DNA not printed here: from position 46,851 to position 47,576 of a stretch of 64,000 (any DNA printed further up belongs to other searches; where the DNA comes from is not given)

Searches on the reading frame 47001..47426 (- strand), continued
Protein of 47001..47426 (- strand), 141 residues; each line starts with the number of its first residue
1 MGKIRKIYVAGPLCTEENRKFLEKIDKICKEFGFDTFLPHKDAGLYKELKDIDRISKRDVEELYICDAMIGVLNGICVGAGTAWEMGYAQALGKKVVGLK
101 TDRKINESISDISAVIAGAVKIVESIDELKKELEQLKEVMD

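Call 67: fold_search(model_id=the predicted structure, library=pdb)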
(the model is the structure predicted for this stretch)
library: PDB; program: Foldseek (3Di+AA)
matches with E <= 10: 1556; with E <= 0.001: 108
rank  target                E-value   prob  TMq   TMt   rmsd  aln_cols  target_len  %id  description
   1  7o62_C                4.4e-09  1.00  0.78  0.82   2.6       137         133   28  Crystal structure of a 2`-deoxyribosyltransferase from the psychrophilic bacterium Desulfotalea psychrophila. (released 2021-10-20)
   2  7m5h_B                7.1e-09  1.00  0.75  0.67   5.0       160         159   24  Crystal structure of conserved protein from Enterococcus faecalis V583 (released 2021-04-07)
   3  7o62_A                7.5e-09  1.00  0.80  0.83   2.7       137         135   30  Crystal structure of a 2`-deoxyribosyltransferase from the psychrophilic bacterium Desulfotalea psychrophila. (released 2021-10-20)
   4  7m5h_A                8.1e-09  1.00  0.75  0.67   5.0       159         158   24  Crystal structure of conserved protein from Enterococcus faecalis V583 (released 2021-04-07)
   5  7o62_B                9.2e-09  1.00  0.82  0.84   2.2       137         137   31  Crystal structure of a 2`-deoxyribosyltransferase from the psychrophilic bacterium Desulfotalea psychrophila. (released 2021-10-20)
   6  7o62_D                3.7e-08  1.00  0.78  0.87   2.5       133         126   28  Crystal structure of a 2`-deoxyribosyltransferase from the psychrophilic bacterium Desulfotalea psychrophila. (released 2021-10-20)
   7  8pqr_A                3.1e-07  1.00  0.72  0.67   4.6       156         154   18  Nucleoside 2'deoxyribosyltransferase from Chroococcidiopsis thermalis PCC 7203 WT bound to DAD_Immucillin-H (released 2024-02-21)
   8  8pqs_D                3.5e-07  1.00  0.72  0.67   4.6       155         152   17  Nucleoside 2'deoxyribosyltransferase from Chroococcidiopsis thermalis PCC 7203 E88A Mutant (released 2024-02-21)
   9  8pqr_D                4.3e-07  1.00  0.73  0.69   4.6       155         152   18  Nucleoside 2'deoxyribosyltransferase from Chroococcidiopsis thermalis PCC 7203 WT bound to DAD_Immucillin-H (released 2024-02-21)
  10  8pqs_A                5.2e-07  1.00  0.75  0.71   4.0       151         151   18  Nucleoside 2'deoxyribosyltransferase from Chroococcidiopsis thermalis PCC 7203 E88A Mutant (released 2024-02-21)
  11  8pqp_A                5.2e-07  1.00  0.74  0.69   4.3       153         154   18  Nucleoside 2'deoxyribosyltransferase from Chroococcidiopsis thermalis PCC 7203 D62N Mutant bound to ImmH-Forodesine (released 2024-02-21)
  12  2a0k_A                5.6e-07  1.00  0.69  0.63   4.2       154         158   23  Crystal structure of Nucleoside 2-deoxyribosyltransferase from Trypanosoma brucei at 1.8 A resolution (released 2005-07-26)
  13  8pqt_A                6.4e-07  1.00  0.71  0.66   5.7       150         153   19  Nucleoside 2'deoxyribosyltransferase from Chroococcidiopsis thermalis PCC 7203 WT bound to Bis-Tris (released 2024-02-21)
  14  8qc0_B                7.3e-07  1.00  0.77  0.71   3.1       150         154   21  Nucleoside 2'deoxyribosyltransferase from Chroococcidiopsis thermalis PCC 7203 WT ribosylated (released 2024-02-21)
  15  8rh3_A                8.9e-07  1.00  0.68  0.62   5.8       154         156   19  Nucleoside 2'deoxyribosyltransferase from Chroococcidiopsis thermalis PCC 7203 WT bound to Gemcitabine (released 2024-02-21)
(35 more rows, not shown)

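Call 71: find_related_loci(query=A3, collection=metagenome_contigs, flank=6000)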
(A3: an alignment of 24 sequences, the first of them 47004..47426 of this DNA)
Query A3 (141 aa) in metagenome_contigs; peptide patterns used: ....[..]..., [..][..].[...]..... (x = any residue, [..] = any of these).
119 stretches matched a pattern; 78 encode a relative of the query (tblastn E <= 1e-3); 78 distinct loci.
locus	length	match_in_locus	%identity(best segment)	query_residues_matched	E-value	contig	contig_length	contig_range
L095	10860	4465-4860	79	6-137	1e-67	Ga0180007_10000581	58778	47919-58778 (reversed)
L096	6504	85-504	72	1-136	4e-66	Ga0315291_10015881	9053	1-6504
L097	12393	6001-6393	76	6-136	3e-66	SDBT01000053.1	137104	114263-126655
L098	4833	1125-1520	72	6-137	3e-64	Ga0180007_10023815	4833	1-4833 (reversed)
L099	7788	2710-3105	73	6-137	2e-63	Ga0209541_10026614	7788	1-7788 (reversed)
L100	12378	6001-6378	76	3-128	3e-63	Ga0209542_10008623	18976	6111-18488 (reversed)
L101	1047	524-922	71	6-138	3e-66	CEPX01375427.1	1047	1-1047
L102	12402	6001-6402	65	6-139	4e-59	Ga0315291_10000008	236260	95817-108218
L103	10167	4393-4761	71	6-128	4e-59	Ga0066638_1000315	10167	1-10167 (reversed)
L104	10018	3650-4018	71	6-128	4e-59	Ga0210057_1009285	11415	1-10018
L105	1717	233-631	65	4-136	4e-60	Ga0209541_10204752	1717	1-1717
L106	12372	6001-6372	73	3-126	3e-60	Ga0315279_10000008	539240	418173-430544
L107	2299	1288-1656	68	6-128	2e-58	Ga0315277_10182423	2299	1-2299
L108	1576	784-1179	67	6-136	7e-58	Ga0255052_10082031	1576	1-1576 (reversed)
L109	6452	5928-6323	63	6-137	7e-56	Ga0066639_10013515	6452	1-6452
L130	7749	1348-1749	52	3-136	9e-46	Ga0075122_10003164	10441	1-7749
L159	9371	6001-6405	47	3-136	2e-38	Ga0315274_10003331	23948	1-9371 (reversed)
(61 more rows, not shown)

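Call 76: search_protein_families(library=pfam, proteins=[L159:6496-7179:+, L130:1792-2529:+, L130:2572-3078:-, L130:3220-4419:+, L130:4424-5230:+, L099:3257-3835:+, L099:3813-4202:+, L099:4678-5754:-, L099:579-1487:-, L130:5280-6233:+], max_evalue=0.001)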
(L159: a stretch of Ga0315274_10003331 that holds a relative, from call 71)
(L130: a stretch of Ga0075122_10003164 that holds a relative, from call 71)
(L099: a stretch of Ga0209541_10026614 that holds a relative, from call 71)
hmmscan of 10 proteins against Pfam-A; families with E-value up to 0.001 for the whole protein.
L159:6496-7179:+ (228 aa): 1 family
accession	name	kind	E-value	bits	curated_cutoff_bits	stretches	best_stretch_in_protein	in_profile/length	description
PF02592.20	Vut_1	-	2.7e-47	161.4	27.2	1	65-220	2-151/152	Putative vitamin uptake transporter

L130:1792-2529:+ (246 aa): 1 family
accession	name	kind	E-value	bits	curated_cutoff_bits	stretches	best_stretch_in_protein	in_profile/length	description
PF07091.17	FmrO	-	1.6e-12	47.8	27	1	69-211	77-221/255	Ribosomal RNA methyltransferase (FmrO)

L130:2572-3078:- (168 aa): 0 families

L130:3220-4419:+ (400 aa): 2 families
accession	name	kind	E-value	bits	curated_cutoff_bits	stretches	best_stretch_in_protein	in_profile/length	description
PF05193.26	Peptidase_M16_C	-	2.4e-39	135.5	23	1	167-337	2-181/181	Peptidase M16 inactive domain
PF00675.25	Peptidase_M16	-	1.1e-33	116.7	22.3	1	22-160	9-148/149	Insulinase (Peptidase family M16)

L130:4424-5230:+ (269 aa): 1 family
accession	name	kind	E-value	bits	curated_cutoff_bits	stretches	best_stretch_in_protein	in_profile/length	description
PF00491.26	Arginase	-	2.9e-52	178.3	22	1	14-267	16-276/280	Arginase family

L099:3257-3835:+ (193 aa): 4 families
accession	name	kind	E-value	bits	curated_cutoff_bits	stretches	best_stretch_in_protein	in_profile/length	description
PF02915.23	Rubrerythrin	-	1.7e-29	103.4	22.8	1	11-141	2-137/137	Rubrerythrin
PF21349.2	RUBY_RBDX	-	1.3e-13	50.5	26.5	1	158-187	1-30/30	Rubrerythrin, rubredoxin-like domain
PF00210.30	Ferritin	-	2.6e-10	40.8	24.5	1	11-145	3-140/142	Ferritin-like domain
PF23458.2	DUF7130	-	1.1e-06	28.9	35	1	128-183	26-80/89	Domain of unknown function (DUF7130)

L099:3813-4202:+ (130 aa): 2 families
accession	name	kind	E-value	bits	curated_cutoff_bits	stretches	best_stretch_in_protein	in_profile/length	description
PF06397.17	Desulfoferrod_N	-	1.1e-16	60.6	23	1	16-48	4-36/36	Desulfoferrodoxin, N-terminal domain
PF01880.24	Desulfoferrodox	-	7.1e-14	52.6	22.2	1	54-129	3-97/98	Desulfoferrodoxin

L099:4678-5754:- (358 aa): 2 families
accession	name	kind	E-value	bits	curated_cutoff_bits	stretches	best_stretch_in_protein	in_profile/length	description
PF00091.31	Tubulin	-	4.1e-44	151.6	33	1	28-187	1-189/190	Tubulin/FtsZ family, GTPase domain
PF12327.13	FtsZ_C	-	1.6e-32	112.1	27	1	235-328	1-94/95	FtsZ family, C-terminal domain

L099:579-1487:- (302 aa): 4 families
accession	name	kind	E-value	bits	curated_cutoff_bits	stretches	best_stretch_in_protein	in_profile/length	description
PF00535.33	Glycos_transf_2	-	1.3e-11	45.2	23.3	1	2-164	1-163/168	Glycosyl transferase family 2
PF13641.12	Glyco_tranf_2_3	-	7.6e-11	42.9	27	1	2-215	4-227/230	Glycosyltransferase like family 2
PF13632.12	Glyco_trans_2_3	-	1.1e-05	25.8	27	1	89-263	41-189/198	Glycosyl transferase family group 2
PF13506.12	Glyco_transf_21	-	1.4e-05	25.1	21.7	1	64-210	16-167/174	Glycosyl transferase family 21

L130:5280-6233:+ (318 aa): 2 families
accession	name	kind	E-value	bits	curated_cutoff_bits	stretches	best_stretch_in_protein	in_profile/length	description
PF02729.26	OTCace_N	-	2.4e-45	154.7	29.9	1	10-148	2-147/148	Aspartate/ornithine carbamoyltransferase, carbamoyl-P binding domain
PF00185.30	OTCace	-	1.9e-30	106.4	29.4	1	155-310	1-155/157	Aspartate/ornithine carbamoyltransferase, Asp/Orn binding domain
